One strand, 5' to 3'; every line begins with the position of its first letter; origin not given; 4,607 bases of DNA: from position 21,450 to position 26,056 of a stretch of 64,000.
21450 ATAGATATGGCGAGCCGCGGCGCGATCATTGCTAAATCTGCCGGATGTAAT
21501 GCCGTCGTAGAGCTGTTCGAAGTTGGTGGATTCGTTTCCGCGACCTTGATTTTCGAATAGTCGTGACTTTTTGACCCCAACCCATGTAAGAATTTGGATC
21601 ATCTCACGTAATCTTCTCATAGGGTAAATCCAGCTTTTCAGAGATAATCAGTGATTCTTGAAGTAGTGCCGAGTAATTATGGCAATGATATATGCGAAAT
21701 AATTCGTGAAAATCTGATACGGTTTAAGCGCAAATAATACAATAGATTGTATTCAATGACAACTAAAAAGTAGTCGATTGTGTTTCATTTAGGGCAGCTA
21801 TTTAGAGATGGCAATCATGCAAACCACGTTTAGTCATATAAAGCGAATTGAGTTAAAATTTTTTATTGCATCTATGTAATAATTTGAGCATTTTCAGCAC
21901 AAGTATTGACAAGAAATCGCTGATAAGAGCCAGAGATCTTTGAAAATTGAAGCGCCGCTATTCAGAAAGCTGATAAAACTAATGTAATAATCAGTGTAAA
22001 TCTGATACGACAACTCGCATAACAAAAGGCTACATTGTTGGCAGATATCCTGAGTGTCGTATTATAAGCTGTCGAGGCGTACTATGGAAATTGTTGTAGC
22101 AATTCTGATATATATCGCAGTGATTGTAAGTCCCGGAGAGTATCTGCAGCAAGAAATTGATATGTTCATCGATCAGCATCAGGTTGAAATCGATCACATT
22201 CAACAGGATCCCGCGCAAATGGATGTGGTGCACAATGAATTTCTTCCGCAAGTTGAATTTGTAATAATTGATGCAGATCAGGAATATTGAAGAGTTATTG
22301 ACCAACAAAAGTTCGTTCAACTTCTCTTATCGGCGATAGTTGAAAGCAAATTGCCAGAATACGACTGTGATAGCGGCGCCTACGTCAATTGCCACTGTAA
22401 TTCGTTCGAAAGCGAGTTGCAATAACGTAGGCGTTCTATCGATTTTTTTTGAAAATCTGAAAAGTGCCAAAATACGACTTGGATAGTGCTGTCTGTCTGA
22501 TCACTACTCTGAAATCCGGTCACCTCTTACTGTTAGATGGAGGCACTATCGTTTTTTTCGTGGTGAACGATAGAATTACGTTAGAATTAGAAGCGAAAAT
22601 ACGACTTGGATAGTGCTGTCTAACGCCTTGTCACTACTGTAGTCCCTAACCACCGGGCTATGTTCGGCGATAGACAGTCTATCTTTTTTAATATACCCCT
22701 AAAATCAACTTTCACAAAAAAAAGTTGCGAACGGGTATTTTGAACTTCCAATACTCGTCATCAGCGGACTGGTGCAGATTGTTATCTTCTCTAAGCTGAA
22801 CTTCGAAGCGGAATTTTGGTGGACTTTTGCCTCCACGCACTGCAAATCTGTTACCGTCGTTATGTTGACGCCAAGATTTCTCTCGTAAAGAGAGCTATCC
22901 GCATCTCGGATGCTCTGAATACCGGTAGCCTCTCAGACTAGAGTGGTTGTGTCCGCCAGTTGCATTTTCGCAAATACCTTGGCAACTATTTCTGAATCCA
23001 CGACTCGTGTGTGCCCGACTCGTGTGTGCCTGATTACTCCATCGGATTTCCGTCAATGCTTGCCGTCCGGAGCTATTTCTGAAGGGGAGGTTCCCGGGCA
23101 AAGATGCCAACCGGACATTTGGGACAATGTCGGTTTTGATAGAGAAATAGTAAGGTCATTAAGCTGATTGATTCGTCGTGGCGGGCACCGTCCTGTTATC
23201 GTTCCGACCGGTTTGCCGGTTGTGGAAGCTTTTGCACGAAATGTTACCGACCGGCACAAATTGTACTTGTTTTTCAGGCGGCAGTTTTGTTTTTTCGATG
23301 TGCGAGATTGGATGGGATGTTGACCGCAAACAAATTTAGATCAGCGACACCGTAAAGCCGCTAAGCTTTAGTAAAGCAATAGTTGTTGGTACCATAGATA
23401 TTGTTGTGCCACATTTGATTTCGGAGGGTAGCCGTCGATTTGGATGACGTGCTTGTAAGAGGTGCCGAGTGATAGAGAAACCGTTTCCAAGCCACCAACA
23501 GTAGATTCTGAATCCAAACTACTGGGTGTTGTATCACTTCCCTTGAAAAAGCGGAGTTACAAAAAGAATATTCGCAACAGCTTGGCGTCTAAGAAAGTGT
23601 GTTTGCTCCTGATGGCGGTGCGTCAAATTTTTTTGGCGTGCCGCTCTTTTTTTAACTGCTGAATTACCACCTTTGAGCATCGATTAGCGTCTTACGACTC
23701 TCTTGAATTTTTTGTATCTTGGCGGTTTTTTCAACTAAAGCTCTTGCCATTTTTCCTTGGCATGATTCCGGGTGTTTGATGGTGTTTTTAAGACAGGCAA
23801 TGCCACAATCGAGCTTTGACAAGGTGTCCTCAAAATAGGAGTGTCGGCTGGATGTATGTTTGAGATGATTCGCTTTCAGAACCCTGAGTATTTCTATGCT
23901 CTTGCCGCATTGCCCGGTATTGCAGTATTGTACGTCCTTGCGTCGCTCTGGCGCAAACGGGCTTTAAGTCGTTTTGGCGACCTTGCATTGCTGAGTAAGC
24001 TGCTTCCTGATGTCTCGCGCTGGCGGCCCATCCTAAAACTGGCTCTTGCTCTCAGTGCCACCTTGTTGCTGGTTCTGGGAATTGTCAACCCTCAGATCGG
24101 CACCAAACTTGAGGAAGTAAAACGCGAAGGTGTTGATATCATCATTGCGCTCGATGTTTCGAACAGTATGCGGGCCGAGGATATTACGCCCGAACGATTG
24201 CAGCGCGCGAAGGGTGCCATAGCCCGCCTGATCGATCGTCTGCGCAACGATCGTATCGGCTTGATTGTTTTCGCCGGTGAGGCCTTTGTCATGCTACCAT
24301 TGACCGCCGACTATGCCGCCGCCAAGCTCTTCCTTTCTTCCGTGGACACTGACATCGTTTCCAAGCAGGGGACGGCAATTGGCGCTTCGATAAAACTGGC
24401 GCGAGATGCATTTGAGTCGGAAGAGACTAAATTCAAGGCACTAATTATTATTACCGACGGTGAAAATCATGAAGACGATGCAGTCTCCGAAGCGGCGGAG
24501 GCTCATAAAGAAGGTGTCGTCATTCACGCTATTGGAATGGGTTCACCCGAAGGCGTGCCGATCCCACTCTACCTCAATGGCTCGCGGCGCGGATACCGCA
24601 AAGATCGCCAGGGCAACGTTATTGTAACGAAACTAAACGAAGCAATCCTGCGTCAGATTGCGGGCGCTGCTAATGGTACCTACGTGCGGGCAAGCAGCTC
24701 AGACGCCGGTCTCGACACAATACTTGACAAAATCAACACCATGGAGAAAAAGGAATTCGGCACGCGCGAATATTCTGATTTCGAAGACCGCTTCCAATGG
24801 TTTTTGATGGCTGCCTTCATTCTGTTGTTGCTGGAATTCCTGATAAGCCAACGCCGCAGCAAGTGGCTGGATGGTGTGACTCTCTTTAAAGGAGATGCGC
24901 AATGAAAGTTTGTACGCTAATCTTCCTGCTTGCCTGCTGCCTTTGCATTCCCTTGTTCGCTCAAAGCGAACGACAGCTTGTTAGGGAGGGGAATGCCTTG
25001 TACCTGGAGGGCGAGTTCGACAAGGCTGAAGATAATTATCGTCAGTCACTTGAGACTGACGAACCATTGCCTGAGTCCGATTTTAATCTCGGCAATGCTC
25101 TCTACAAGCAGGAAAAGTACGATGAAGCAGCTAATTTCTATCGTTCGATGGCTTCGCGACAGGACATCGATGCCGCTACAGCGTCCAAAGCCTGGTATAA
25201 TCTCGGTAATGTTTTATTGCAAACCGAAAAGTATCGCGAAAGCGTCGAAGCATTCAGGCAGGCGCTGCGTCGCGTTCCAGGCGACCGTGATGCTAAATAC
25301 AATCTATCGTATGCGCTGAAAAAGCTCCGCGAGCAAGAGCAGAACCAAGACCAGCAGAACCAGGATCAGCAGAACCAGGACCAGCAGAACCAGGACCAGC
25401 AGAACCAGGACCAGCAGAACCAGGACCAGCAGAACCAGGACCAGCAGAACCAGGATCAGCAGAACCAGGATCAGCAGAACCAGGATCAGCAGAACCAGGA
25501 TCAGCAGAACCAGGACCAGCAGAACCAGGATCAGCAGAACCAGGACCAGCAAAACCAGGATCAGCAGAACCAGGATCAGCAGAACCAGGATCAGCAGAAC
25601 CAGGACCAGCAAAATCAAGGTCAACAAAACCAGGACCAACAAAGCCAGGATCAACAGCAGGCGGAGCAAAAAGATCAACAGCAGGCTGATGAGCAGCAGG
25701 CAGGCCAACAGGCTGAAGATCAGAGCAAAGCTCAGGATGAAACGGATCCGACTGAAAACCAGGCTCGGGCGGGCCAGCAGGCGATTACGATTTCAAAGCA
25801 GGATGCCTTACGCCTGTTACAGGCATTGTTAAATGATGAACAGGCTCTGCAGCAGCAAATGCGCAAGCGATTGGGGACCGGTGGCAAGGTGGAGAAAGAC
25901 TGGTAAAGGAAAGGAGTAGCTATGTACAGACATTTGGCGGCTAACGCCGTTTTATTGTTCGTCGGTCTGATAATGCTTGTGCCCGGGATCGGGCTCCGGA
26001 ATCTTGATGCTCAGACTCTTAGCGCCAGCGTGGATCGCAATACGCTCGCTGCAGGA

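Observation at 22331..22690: Three tandem ~95-nt structured units with conserved 5' box, variable core, closing stem and U-tract: a candidate novel small-RNA array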

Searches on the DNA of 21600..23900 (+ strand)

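Call 4: search_rna_families(source=window, start=21600, end=23900, threshold=evalue, max_evalue=10, show_alignments=3)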
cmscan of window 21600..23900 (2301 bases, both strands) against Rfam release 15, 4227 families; matches with E-value up to 10: 4.
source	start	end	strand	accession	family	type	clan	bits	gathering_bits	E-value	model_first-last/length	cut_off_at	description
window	23615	23731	-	RF01676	P31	Gene; sRNA;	-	19.7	40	1.2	1-82/82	no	Pseudomonas sRNA P31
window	22219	22285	+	RF01310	sR7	Gene; snRNA; snoRNA; CD-box;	-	14.5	37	3.6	1-57/57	no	Small nucleolar RNA sR7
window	23650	23740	+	RF01637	ceN47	Gene; snRNA; snoRNA; CD-box;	-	13.7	35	9.3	1-155/155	no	Nematode snoRNA ceN47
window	21688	21791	-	RF01417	RSV_RNA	Cis-reg;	-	10.3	105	5.5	1-289/289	no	Retroviral 3'UTR stability element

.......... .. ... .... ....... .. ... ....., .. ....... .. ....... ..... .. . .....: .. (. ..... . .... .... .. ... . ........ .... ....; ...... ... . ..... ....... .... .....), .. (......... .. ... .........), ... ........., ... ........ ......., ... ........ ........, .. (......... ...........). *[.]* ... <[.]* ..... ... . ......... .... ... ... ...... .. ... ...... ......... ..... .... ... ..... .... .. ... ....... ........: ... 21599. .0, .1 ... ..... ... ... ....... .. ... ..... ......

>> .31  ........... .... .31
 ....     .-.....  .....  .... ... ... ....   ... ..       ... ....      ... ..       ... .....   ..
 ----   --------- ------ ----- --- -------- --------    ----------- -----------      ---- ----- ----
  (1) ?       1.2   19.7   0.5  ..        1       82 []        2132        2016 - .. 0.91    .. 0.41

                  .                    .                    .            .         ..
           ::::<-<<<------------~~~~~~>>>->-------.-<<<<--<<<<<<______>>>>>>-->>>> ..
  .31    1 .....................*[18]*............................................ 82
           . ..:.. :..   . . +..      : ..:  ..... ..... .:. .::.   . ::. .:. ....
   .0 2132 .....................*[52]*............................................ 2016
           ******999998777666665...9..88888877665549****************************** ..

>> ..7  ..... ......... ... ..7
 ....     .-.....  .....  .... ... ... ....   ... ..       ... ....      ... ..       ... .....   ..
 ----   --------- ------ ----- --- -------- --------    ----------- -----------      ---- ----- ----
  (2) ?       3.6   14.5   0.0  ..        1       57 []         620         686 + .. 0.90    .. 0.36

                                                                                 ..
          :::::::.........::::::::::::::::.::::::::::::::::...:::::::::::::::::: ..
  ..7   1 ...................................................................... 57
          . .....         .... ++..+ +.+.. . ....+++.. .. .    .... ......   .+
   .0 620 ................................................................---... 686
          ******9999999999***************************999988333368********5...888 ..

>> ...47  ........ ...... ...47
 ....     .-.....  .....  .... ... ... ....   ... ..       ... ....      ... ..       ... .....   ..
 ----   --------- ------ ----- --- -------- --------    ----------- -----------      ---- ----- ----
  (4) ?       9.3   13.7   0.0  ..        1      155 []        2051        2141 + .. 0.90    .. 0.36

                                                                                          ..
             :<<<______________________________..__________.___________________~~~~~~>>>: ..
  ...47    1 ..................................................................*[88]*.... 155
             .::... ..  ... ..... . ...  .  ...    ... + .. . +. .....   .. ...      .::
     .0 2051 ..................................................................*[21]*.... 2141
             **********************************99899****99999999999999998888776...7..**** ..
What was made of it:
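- On Any Rfam 15 family: Nothing overlapped the units at E<=10 in 21600-23900 (call 4).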

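Call 76: build_rna_model(alignment_id=A7, structure=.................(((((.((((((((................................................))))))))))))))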
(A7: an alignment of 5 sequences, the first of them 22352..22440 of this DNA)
Model R1 built from alignment A7 (5 sequences, 92 columns); structure: as given.
model positions 89; base pairs 13; branch points 0; effective number of sequences 2.54; information 0.64 bits per position. Calibrated on 0.2 Mb of random sequence (short: E-values are rough).
structure used (alignment columns):
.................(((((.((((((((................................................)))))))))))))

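Call 77: search_with_rna_model(model_id=R1, source=window, filters=off, max_evalue=10)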
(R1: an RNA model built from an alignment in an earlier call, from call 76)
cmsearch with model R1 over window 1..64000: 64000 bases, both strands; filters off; matches with E-value up to 10: 28.
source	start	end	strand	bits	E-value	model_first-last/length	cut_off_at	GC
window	22352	22440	+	91.5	4.7e-23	1-89/89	no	0.48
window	22592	22683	+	83.6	6.5e-21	1-89/89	no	0.49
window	22465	22550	+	69.5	4.4e-17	1-89/89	no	0.45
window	36804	36869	-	24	0.00011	1-89/89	no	0.52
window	22369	22453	-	13.5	0.074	1-89/89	no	0.44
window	2162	2185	-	10.1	0.61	1-89/89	no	0.33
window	21727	21802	+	9.1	1.2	1-89/89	no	0.32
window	15185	15231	+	8.7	1.4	1-89/89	no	0.64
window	22609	22693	-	8.6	1.6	1-89/89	no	0.45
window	10065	10116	-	8.4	1.8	1-89/89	no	0.56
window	51812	51881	+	7.6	3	1-89/89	no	0.33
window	591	622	+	7.5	3.1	1-89/89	no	0.59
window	10755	10806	+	7.4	3.3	1-89/89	no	0.6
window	9660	9700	-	7.4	3.3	1-89/89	no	0.61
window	44454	44535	+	7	4.2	1-89/89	no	0.49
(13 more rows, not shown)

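Call 78: search_with_rna_model(model_id=R1, sources=[L008, L019, L021, L022, L023, L024, L030, L031, L001, L003, L005, L007, L009, L011, L013, L017], filters=default, max_evalue=10)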
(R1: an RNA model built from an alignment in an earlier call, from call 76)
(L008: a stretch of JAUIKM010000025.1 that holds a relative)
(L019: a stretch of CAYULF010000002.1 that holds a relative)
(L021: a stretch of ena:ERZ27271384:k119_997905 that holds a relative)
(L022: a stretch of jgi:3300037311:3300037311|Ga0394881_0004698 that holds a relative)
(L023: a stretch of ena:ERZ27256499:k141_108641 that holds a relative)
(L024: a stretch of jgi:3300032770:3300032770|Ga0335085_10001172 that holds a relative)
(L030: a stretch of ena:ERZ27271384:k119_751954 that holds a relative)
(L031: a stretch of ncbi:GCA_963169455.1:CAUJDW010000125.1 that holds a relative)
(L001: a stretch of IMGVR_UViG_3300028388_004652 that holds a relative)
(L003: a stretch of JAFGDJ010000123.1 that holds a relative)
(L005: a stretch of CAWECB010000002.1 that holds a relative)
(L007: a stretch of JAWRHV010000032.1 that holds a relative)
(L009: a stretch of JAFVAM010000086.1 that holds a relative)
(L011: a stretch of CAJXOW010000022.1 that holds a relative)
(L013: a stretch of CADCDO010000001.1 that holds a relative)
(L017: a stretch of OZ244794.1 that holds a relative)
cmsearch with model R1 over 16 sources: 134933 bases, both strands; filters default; matches with E-value up to 10: 15.
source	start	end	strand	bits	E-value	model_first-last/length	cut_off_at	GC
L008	2369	2454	+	83.8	1.2e-20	1-89/89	no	0.5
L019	4147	4232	-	83.8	1.2e-20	1-89/89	no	0.5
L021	4954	5039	-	83.8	1.2e-20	1-89/89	no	0.5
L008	2626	2712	+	78.7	2.9e-19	1-89/89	no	0.54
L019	3889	3975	-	78.7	2.9e-19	1-89/89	no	0.54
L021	4699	4785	-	78.7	2.9e-19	1-89/89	no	0.54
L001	2042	2068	-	25.1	0.00011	1-89/89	no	0.37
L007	7943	7975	+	20.6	0.0018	1-89/89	no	0.42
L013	7588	7619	-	15.5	0.045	1-89/89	no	0.47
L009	7179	7204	-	15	0.061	1-89/89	no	0.46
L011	2382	2451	-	13.9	0.12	1-89/89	no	0.46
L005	2706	2770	+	13.8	0.13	1-89/89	no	0.45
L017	6272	6310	+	12.8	0.24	1-89/89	no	0.49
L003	1304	1331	+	11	0.73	1-89/89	no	0.46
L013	2547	2610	-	9.8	1.6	1-89/89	no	0.36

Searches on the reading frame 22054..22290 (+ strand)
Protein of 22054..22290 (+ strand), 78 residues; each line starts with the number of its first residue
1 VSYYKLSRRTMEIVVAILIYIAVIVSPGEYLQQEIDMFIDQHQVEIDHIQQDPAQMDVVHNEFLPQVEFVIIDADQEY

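Call 11: search_protein_families(library=pfam, proteins=[window:22054-22290:+], max_evalue=0.01)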
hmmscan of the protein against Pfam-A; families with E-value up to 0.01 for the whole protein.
window:22054-22290:+ (78 aa): 0 families
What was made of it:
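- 22084..22290 (+): Conserved 68-aa gene (N-terminal hydrophobic helix, acidic tail) 61 nt upstream of the U1 box. No terminator lies between it and U1, so U1 could also end this mRNA. No Pfam match (call 11).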

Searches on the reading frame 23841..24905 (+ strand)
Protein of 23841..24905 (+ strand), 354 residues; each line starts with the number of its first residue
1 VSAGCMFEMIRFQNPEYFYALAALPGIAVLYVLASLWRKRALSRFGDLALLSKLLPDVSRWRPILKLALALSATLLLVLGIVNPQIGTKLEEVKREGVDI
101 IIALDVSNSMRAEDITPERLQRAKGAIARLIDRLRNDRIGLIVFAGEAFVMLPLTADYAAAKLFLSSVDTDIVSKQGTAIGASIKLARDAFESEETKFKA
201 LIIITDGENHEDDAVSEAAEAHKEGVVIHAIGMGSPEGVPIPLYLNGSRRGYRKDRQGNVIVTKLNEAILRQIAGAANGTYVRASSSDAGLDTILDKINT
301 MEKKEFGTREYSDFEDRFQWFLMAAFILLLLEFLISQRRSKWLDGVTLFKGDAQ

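Call 11: search_protein_families(library=pfam, proteins=[window:23841-24905:+], max_evalue=0.01)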
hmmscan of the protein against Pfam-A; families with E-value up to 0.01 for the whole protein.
window:23841-24905:+ (354 aa): 5 families
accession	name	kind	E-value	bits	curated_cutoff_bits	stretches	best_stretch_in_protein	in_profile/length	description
PF13519.12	VWA_2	-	4.2e-21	76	27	1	100-208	1-107/107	von Willebrand factor type A domain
PF00092.34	VWA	-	6e-19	69.4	23.8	1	99-235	1-141/174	von Willebrand factor type A domain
PF07584.16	BatA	-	8e-07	29.8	25.9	1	9-84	1-77/77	Aerotolerance regulator N-terminal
PF13768.12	VWA_3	-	3.8e-06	27.5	27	1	99-235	2-135/155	von Willebrand factor type A domain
PF06707.17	DUF1194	-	0.00014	21.6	27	1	100-235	6-156/206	Protein of unknown function (DUF1194)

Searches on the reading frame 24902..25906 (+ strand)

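Call 11: search_protein_families(library=pfam, proteins=[window:24902-25906:+], max_evalue=0.01)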
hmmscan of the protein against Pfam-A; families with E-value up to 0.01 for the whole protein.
window:24902-25906:+ (334 aa): 10 families
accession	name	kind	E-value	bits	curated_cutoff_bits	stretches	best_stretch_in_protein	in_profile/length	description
PF00515.34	TPR_1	-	7e-20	70.4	27.8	3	96-126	2-32/34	Tetratricopeptide repeat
PF07719.23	TPR_2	-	3.3e-17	61.6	27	3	96-127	2-33/34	Tetratricopeptide repeat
PF13432.12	TPR_16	-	2.1e-13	50.9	32.7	2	99-139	1-41/65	Tetratricopeptide repeat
PF13181.12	TPR_8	-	5.7e-12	45.2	25.7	1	96-123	2-29/34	Tetratricopeptide repeat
PF13424.12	TPR_12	-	5.9e-12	46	30.1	3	62-124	8-74/77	Tetratricopeptide repeat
PF13414.12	TPR_11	-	7e-09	35.7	26.8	1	30-70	1-41/42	TPR repeat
PF13428.12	TPR_14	-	2e-08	34.5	23.5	1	96-135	2-41/44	Tetratricopeptide repeat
PF13176.12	TPR_7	-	7.8e-08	32.3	27.9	1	97-129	1-33/36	Tetratricopeptide repeat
PF13374.12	TPR_10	-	6.3e-07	29.7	27.5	0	62-81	7-26/42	Tetratricopeptide repeat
PF13431.12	TPR_17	-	0.0019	18.8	24.4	0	95-114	13-32/34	Tetratricopeptide repeat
